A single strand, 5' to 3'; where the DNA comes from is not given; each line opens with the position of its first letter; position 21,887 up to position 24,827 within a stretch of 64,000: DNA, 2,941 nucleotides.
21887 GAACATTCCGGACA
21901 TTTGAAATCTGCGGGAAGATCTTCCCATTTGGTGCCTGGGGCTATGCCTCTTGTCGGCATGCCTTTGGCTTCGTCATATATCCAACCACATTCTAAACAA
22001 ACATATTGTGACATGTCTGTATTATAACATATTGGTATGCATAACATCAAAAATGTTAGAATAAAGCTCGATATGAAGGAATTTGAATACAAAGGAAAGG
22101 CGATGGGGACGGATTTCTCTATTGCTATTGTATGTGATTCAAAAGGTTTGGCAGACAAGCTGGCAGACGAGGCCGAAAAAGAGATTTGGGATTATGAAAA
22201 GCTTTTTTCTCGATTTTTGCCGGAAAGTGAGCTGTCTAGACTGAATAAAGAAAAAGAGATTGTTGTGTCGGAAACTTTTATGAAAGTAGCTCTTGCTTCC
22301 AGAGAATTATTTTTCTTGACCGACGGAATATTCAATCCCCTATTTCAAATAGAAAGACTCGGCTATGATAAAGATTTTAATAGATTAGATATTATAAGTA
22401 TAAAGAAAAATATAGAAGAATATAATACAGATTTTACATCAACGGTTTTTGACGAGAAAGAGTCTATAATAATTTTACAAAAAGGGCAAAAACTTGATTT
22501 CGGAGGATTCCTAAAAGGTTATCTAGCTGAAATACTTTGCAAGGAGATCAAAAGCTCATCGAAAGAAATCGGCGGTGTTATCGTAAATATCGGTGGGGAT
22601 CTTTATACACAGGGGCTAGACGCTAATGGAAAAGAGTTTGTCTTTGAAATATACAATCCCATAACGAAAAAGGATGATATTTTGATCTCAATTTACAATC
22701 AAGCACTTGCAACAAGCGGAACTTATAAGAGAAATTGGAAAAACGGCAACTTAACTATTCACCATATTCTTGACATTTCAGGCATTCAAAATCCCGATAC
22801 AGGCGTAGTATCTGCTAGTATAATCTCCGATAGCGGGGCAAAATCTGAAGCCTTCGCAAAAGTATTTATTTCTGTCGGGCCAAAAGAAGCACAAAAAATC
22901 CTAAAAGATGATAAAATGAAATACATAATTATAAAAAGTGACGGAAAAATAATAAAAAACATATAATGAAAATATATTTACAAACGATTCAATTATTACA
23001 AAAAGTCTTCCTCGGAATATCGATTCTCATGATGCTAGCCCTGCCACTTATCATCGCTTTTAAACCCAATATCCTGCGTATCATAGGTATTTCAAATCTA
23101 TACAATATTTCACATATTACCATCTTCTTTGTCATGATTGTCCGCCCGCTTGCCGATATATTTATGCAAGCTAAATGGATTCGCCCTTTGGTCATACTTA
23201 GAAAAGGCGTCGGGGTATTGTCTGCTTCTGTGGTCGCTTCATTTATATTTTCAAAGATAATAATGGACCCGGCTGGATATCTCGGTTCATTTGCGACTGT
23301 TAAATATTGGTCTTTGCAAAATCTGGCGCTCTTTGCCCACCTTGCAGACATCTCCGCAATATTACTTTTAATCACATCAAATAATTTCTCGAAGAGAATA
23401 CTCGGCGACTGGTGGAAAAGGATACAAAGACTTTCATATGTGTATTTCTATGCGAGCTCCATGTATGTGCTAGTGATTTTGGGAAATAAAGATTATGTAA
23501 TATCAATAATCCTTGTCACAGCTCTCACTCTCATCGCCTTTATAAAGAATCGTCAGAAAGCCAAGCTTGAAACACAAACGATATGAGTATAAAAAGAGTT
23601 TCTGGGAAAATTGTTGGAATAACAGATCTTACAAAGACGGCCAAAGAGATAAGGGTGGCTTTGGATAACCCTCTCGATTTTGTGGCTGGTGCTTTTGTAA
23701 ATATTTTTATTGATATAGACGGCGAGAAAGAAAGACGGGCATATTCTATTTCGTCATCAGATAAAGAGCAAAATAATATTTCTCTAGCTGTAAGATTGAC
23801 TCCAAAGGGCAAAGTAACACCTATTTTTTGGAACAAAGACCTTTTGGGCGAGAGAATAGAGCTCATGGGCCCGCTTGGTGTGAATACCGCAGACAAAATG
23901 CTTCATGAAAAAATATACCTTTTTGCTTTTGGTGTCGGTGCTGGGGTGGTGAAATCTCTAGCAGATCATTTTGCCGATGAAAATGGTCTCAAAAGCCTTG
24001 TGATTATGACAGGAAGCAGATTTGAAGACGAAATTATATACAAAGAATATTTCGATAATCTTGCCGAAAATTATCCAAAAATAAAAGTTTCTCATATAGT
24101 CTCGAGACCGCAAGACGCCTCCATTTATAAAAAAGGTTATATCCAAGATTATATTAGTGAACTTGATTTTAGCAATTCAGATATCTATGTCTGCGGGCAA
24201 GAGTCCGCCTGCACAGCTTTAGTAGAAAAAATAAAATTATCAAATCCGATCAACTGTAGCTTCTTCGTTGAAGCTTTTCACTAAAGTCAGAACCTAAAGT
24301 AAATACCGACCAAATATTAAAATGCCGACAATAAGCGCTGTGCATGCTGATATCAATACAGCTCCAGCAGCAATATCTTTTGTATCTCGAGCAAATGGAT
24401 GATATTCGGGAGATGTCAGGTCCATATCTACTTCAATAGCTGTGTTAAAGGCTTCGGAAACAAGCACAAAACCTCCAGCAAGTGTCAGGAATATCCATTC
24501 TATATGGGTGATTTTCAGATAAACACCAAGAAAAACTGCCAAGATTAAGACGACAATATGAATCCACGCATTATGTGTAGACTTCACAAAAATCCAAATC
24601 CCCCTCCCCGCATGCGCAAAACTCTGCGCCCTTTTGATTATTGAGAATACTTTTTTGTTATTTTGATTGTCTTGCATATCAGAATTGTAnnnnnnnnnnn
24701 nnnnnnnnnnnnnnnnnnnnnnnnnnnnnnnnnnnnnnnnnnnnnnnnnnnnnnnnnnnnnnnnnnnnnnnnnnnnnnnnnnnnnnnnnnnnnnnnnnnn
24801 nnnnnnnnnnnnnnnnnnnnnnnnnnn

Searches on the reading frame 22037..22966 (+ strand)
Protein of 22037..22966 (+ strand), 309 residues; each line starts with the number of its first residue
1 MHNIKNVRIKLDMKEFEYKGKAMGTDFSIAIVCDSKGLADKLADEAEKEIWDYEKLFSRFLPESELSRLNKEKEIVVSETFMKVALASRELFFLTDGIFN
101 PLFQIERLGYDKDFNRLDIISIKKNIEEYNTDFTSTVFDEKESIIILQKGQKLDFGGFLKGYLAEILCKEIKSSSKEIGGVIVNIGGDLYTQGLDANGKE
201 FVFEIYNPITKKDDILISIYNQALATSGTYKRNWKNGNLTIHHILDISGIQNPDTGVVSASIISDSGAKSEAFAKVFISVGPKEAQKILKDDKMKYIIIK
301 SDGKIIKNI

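Call 21: search_protein_families(library=pfam, proteins=[window:22037-22966:+], max_evalue=0.0001)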
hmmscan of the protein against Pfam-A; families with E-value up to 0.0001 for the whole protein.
window:22037-22966:+ (309 aa): 1 family
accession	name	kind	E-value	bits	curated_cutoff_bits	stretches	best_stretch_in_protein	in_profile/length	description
PF02424.20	ApbE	-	3.2e-41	142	25.6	1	23-296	1-264/266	ApbE family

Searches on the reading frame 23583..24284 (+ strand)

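Call 66: search_protein_families(library=pfam, proteins=[window:23583-24284:+], max_evalue=0.001)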
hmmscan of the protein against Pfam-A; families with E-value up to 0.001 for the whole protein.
window:23583-24284:+ (233 aa): 2 families
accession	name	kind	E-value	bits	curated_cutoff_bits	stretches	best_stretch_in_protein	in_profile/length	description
PF00970.30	FAD_binding_6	-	1.3e-12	48.3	21.1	1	10-99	4-95/99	Oxidoreductase FAD-binding domain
PF00175.26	NAD_binding_1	-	3.2e-11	44.3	22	1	115-207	3-101/109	Oxidoreductase NAD-binding domain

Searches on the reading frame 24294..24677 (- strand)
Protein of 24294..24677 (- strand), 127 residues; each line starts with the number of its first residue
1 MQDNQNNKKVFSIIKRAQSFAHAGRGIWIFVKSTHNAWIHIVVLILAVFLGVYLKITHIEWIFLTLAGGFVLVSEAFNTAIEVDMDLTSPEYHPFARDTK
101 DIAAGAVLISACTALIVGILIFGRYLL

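Call 66: search_protein_families(library=pfam, proteins=[window:24294-24677:-], max_evalue=0.001)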
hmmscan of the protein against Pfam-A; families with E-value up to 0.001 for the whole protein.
window:24294-24677:- (127 aa): 1 family
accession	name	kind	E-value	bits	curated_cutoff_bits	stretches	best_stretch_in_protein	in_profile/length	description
PF01219.24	DAGK_prokar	-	3.2e-31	107.6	22.3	1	22-122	2-102/102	Prokaryotic diacylglycerol kinase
